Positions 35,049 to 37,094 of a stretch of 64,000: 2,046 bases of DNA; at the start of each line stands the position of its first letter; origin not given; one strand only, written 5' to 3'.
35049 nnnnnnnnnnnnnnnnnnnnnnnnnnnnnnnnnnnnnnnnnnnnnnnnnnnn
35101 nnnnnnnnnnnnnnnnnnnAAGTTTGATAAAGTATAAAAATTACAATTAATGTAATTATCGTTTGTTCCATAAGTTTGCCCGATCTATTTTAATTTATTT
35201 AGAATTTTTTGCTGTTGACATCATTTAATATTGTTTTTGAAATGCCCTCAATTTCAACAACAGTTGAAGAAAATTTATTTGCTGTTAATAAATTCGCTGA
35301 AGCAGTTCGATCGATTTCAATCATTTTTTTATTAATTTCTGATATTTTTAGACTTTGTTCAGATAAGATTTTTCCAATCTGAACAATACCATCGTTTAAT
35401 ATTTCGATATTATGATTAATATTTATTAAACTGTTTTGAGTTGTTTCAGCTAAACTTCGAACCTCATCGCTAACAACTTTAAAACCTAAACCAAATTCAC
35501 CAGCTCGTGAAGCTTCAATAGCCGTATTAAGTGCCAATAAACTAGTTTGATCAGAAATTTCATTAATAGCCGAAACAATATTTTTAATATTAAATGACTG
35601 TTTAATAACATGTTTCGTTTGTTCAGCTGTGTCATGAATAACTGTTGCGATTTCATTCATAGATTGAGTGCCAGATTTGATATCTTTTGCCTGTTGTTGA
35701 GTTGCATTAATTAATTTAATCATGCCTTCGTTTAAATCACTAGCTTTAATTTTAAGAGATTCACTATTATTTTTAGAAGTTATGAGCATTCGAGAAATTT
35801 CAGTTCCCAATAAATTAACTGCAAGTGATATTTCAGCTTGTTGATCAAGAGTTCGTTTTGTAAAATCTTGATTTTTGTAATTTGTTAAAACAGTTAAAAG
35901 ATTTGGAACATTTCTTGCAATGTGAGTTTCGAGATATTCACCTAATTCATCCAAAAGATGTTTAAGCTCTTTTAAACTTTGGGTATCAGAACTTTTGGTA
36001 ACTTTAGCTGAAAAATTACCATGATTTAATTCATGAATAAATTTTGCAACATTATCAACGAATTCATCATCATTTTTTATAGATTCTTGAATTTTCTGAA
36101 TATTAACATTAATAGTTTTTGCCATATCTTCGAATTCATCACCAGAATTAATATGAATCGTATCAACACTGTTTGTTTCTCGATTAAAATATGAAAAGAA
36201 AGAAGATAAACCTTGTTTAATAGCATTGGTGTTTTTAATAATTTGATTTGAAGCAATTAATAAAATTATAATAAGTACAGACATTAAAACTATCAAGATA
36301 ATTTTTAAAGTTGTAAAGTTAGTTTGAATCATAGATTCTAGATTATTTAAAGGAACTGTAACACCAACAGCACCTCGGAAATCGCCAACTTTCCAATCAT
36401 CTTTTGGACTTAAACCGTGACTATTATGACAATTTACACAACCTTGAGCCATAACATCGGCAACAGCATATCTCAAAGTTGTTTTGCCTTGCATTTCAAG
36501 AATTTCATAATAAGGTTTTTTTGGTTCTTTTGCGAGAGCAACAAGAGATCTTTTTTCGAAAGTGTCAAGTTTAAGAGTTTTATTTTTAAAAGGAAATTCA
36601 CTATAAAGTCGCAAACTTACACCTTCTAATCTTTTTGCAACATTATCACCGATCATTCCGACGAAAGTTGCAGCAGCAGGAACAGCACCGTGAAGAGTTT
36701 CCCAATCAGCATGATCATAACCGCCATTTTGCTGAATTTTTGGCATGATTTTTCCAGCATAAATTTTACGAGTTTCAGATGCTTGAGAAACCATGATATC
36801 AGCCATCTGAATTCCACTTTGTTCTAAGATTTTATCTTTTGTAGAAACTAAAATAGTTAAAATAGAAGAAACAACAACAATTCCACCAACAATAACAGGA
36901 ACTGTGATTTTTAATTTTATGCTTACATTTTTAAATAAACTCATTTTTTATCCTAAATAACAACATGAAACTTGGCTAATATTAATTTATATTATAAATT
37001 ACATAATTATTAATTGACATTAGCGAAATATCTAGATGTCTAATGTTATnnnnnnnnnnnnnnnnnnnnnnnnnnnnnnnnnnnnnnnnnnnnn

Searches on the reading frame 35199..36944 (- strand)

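Call 76: search_protein_families(library=pfam, proteins=[window:35199-36944:-], max_evalue=0.00001)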
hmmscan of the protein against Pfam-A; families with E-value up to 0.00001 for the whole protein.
window:35199-36944:- (581 aa): 2 families
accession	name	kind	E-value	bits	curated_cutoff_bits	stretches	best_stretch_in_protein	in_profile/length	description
PF00015.26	MCPsignal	-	2.6e-23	83.2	34.6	1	428-564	10-146/172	Methyl-accepting chemotaxis protein (MCP) signalling domain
PF11845.13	Tll0287-like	-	1.3e-17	65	24.1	1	41-198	5-144/144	Tll0287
